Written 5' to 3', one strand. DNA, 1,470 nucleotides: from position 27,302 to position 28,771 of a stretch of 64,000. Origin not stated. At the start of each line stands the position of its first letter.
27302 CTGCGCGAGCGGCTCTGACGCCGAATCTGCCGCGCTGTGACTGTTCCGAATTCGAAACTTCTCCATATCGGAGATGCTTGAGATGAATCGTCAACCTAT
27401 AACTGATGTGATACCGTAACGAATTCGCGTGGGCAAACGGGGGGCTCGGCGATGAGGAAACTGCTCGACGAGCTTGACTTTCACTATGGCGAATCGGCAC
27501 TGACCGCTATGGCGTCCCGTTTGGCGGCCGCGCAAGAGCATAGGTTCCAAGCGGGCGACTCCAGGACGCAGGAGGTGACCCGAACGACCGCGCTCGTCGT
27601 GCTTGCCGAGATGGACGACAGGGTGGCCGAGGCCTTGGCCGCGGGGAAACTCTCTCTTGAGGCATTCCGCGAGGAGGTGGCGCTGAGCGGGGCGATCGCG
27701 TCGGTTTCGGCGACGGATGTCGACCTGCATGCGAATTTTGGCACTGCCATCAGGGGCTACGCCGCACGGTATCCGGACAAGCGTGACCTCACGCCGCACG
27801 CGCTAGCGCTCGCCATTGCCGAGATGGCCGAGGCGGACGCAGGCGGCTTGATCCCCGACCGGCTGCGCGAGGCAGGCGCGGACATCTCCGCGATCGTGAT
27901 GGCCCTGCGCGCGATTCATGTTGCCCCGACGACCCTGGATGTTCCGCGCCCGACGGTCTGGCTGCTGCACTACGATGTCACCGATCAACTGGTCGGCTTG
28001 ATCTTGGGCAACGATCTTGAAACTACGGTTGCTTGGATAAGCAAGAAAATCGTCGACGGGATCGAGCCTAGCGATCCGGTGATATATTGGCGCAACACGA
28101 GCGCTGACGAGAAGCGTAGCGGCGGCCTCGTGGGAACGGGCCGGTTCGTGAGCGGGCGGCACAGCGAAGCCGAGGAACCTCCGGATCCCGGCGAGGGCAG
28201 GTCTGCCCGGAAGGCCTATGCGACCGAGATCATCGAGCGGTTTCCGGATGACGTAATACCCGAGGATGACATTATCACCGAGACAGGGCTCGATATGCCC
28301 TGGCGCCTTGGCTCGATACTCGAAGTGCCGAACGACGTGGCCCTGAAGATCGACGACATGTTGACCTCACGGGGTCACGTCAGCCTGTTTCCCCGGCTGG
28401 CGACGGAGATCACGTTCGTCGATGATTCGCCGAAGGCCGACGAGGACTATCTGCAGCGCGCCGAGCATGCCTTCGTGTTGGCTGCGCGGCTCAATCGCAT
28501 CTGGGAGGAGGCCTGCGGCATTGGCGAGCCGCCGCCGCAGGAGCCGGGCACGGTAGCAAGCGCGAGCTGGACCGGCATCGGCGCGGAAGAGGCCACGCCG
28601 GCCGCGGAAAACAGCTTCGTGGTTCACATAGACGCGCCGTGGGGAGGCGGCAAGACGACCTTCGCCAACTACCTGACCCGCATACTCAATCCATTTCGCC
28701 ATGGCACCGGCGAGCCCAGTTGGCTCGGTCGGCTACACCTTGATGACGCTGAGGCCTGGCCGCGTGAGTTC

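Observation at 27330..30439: Solo KAP-family NTPase with a novel ~390-aa N-terminal domain in a lower-GC insert, a candidate single-gene defence or abortive-infection system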

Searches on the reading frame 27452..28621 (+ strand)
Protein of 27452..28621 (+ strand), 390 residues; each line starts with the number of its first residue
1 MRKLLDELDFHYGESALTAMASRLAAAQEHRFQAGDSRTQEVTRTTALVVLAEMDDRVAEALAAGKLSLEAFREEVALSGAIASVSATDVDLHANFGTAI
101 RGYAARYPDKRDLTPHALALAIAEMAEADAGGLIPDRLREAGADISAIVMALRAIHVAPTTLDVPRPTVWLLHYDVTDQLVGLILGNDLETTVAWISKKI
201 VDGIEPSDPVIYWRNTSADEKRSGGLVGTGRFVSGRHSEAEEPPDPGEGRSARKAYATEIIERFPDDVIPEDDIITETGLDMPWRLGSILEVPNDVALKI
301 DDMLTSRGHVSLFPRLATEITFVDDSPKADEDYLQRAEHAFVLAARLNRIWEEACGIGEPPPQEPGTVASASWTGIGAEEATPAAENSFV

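Call 3: search_protein_families(library=pfam, proteins=[window:27452-28621:+], max_evalue=1)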
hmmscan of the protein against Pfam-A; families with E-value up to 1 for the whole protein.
window:27452-28621:+ (390 aa): 0 families

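Call 56: search_protein_representatives(alignment_id=A5)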
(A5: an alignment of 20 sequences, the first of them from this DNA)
Query: 20 sequences, 332 profile positions. Proteins with E-value up to 0.001 (for the whole library): 156; up to 1e-10: 95; up to 1e-30: 26. The best 150 are listed.
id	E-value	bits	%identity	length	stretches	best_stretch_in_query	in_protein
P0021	3.0e-141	486.9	-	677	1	2-330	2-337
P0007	1.6e-135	468.0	-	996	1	24-329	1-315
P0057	1.5e-111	389.2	-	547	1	2-330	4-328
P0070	1.0e-88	314.2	-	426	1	4-330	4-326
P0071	2.7e-83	296.4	-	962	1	8-330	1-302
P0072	8.3e-80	284.9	-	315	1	8-322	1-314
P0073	1.3e-77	277.7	-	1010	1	12-328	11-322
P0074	3.2e-71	256.7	-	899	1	4-326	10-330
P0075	1.4e-69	251.2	-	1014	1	8-328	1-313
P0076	9.1e-65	235.5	-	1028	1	8-325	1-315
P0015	1.5e-60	221.6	-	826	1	5-167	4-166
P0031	1.7e-45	172.1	-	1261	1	178-329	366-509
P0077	6.4e-45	170.2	-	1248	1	154-327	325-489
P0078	7.2e-43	163.5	-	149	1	2-121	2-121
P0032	2.0e-42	162.0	-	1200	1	168-330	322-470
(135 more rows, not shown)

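Call 59: search_protein_families(library=pfam, alignment_id=A6, max_evalue=0.001)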
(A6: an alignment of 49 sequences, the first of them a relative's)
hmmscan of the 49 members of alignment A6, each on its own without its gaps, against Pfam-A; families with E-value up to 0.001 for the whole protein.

A. member 1, P0100 (849 aa): 1 family
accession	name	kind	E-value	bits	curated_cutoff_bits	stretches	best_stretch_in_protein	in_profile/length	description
PF07693.20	KAP_NTPase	-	8.4e-15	55.2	20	2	565-624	151-206/293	KAP family P-loop domain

B. families by the number of members that match (of 49 scanned): 13 families
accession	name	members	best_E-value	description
PF07693.20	KAP_NTPase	49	1.6e-35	KAP family P-loop domain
PF13191.12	AAA_16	28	1.3e-13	AAA ATPase domain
PF24883.2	NPHP3_N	9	6.2e-07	Nephrocystin 3, N-terminal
PF13401.12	AAA_22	6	3.1e-07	AAA domain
PF25199.1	nSTAND_NTPase5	3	1.7e-05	Novel STAND NTPase 5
PF03781.23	FGE-sulfatase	1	1.5e-55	Sulfatase-modifying factor enzyme 1-like domain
PF00149.33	Metallophos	1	7.3e-16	Calcineurin-like phosphoesterase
PF13676.11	TIR_2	1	9.3e-16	TIR domain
PF13271.11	DUF4062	1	1.4e-15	Domain of unknown function (DUF4062)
PF00004.35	AAA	1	2.5e-06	ATPase family associated with various cellular activities (AAA)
PF07728.20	AAA_5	1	5.2e-05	AAA domain (dynein-related subfamily)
PF01661.27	Macro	1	0.00071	Macro domain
PF20693.3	YobI-ATPase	1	0.00095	YobI-like P-loop NTPase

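Call 60: search_protein_families(library=pfam, alignment_id=A7, max_evalue=0.001)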
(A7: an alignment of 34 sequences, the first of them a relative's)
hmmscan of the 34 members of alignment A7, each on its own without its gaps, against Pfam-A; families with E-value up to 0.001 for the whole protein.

A. member 1, P0077 (1248 aa): 1 family
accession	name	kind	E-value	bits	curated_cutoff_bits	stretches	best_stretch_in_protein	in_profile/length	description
PF07693.20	KAP_NTPase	-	2e-26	93.4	20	1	564-1107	18-291/293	KAP family P-loop domain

B. families by the number of members that match (of 34 scanned): 12 families
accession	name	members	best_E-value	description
PF07693.20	KAP_NTPase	29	2.8e-33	KAP family P-loop domain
PF01878.24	EVE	4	6e-07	EVE domain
PF13401.12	AAA_22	2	1.9e-05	AAA domain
PF24883.2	NPHP3_N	2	0.00015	Nephrocystin 3, N-terminal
PF13191.12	AAA_16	2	0.0002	AAA ATPase domain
PF01471.23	PG_binding_1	1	2.8e-18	Putative peptidoglycan binding domain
PF13676.11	TIR_2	1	3.9e-17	TIR domain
PF13560.12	HTH_31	1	5.9e-08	Helix-turn-helix domain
PF08937.16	ThsB_TIR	1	6.3e-07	Thoeris protein ThsB, TIR-like domain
PF20693.3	YobI-ATPase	1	7.6e-06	YobI-like P-loop NTPase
PF01582.25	TIR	1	0.00013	TIR domain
PF12072.13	RNase_Y_N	1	0.0002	RNase Y N-terminal region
